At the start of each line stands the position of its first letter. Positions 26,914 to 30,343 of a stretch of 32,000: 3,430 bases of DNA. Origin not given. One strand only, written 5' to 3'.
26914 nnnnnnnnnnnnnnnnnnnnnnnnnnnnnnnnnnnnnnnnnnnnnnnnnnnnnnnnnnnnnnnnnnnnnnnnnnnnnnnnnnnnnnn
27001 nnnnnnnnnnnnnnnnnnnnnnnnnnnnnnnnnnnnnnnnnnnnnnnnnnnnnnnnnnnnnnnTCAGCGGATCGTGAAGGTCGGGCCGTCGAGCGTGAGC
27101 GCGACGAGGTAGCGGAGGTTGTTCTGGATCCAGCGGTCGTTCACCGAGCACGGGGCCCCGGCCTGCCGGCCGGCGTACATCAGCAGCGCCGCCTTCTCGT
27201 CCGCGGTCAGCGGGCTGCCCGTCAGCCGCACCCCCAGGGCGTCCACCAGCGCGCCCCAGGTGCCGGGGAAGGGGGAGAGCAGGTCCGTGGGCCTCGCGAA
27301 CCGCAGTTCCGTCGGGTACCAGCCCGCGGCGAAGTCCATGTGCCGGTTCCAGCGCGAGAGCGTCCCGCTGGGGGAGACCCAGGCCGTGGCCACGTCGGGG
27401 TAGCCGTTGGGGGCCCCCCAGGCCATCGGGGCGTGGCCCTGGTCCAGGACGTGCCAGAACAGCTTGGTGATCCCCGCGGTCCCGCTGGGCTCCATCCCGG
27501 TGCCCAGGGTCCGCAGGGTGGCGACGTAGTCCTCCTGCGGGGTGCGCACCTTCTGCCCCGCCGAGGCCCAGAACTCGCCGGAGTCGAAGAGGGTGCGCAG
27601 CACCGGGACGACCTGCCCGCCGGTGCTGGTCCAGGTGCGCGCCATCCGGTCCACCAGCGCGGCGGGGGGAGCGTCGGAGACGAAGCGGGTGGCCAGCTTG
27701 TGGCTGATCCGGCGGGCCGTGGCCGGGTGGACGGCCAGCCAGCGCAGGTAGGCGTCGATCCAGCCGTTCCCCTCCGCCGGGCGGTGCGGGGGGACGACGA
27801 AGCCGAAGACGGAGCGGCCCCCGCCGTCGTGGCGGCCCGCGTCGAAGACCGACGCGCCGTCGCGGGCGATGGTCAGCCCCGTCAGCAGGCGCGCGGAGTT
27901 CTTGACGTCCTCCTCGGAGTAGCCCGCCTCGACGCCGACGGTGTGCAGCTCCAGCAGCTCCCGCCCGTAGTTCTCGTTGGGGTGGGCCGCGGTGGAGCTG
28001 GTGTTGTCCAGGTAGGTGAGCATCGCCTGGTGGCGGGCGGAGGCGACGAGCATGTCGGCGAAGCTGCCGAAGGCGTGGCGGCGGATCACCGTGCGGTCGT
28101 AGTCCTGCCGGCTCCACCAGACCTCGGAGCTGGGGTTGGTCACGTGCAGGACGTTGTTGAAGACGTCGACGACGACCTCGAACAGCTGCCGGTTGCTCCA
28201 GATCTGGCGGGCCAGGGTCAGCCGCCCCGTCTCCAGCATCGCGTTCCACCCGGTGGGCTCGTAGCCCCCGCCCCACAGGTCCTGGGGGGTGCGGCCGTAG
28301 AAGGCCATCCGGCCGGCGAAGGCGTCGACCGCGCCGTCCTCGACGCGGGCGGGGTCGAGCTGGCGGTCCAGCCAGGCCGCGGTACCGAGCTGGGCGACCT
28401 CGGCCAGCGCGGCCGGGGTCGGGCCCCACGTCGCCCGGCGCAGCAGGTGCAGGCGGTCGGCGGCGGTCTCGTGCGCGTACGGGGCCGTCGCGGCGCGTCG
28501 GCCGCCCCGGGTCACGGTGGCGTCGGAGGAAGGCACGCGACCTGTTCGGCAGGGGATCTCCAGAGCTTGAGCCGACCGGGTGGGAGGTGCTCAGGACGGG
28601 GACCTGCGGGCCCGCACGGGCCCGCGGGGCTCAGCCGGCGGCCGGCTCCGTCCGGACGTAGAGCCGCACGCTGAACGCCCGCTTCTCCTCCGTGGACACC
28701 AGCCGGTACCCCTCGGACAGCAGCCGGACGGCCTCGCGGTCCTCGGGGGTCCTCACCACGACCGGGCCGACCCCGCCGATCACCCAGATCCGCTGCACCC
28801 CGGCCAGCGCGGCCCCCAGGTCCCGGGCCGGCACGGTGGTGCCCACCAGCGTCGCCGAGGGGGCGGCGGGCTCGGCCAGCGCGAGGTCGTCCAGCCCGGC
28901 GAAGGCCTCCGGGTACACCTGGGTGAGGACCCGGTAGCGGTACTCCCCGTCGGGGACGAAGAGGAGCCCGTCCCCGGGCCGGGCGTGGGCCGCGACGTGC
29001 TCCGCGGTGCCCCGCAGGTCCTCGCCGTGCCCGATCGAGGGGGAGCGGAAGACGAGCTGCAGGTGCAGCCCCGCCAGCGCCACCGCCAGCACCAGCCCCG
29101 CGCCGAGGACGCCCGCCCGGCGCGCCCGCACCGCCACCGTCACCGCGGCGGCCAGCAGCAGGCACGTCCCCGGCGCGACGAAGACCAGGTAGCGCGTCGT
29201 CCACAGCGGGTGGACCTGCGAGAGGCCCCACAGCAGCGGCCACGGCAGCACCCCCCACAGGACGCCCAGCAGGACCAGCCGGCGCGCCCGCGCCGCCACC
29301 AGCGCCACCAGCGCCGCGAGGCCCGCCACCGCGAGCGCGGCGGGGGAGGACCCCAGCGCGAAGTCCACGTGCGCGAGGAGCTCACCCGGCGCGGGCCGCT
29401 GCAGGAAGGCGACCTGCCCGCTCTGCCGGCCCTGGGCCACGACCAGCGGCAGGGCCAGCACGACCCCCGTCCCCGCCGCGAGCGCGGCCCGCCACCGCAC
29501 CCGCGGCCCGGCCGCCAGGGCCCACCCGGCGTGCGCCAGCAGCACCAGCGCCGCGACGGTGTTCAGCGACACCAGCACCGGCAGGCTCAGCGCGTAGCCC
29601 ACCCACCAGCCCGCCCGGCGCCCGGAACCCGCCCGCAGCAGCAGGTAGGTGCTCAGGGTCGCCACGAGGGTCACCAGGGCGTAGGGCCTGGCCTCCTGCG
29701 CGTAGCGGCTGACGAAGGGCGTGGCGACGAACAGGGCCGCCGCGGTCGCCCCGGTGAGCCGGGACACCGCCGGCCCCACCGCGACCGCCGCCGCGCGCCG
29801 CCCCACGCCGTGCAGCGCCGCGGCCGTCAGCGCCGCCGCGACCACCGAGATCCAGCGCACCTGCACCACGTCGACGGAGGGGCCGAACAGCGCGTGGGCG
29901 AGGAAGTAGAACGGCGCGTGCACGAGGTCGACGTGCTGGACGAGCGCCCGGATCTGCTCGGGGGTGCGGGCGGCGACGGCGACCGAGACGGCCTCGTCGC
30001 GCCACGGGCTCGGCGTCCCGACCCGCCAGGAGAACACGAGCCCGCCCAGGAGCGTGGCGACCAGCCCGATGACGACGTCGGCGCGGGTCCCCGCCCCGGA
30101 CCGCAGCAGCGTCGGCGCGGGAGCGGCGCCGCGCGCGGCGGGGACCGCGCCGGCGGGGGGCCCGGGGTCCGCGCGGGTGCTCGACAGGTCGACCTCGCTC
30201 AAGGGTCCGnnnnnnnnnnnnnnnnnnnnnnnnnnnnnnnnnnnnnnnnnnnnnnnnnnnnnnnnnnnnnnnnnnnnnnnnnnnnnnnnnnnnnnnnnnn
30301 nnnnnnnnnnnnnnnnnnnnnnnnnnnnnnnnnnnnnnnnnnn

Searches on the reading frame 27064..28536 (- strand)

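Call 8: search_protein_families(library=pfam, proteins=[window:27064-28536:-], max_evalue=0.01)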
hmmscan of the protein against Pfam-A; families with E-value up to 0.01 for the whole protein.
window:27064-28536:- (490 aa): 1 family
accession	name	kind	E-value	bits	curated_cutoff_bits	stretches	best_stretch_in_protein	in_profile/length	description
PF08811.16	DUF1800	-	5.3e-121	405.1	26.1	1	30-488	1-418/419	Protein of unknown function (DUF1800)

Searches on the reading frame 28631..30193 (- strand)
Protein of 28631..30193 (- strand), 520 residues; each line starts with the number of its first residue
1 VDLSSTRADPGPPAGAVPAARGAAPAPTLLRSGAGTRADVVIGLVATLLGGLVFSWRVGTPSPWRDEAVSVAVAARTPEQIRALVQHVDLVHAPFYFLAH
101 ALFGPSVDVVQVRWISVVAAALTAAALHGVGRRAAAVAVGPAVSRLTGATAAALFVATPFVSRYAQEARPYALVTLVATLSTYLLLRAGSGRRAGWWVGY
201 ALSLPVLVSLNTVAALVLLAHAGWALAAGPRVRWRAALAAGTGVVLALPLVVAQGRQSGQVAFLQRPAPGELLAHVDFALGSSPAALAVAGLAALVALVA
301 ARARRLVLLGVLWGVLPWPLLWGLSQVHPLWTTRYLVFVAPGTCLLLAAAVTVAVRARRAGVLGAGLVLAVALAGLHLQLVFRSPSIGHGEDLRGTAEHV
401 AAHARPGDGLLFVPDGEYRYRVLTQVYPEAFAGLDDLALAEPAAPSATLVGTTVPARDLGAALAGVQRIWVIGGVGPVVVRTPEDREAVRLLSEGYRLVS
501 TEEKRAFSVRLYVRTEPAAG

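Call 8: search_protein_families(library=pfam, proteins=[window:28631-30193:-], max_evalue=0.01)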
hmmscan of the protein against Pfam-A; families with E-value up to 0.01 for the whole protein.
window:28631-30193:- (520 aa): 1 family
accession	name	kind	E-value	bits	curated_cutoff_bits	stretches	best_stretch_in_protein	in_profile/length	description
PF13231.12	PMT_2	-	0.00073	20.2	26.1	1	98-252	12-155/160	Dolichyl-phosphate-mannose-protein mannosyltransferase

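Call 9: search_protein_families(library=ncbifam, proteins=[window:28631-30193:-], max_evalue=0.01)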
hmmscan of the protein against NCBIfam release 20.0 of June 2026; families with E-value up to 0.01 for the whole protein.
window:28631-30193:- (520 aa): 1 family
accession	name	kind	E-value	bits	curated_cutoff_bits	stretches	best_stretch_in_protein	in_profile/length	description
NF052499.1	MnslTaseMT1671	equivalog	4.9e-27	94.6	900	1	37-472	27-469/523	mannosyltransferase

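Call 54: search_solved_structures(query=window:28631-30193:-, max_evalue=10)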
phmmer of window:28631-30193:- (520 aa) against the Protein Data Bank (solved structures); distinct sequences matched with E-value up to 10: 2.
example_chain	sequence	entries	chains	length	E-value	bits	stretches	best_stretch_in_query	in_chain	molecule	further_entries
2ejj_A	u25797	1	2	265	0.88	11.6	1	328-391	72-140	diphthine synthase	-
3ujz_A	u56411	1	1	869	2.1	10.3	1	234-284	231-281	Metalloprotease stcE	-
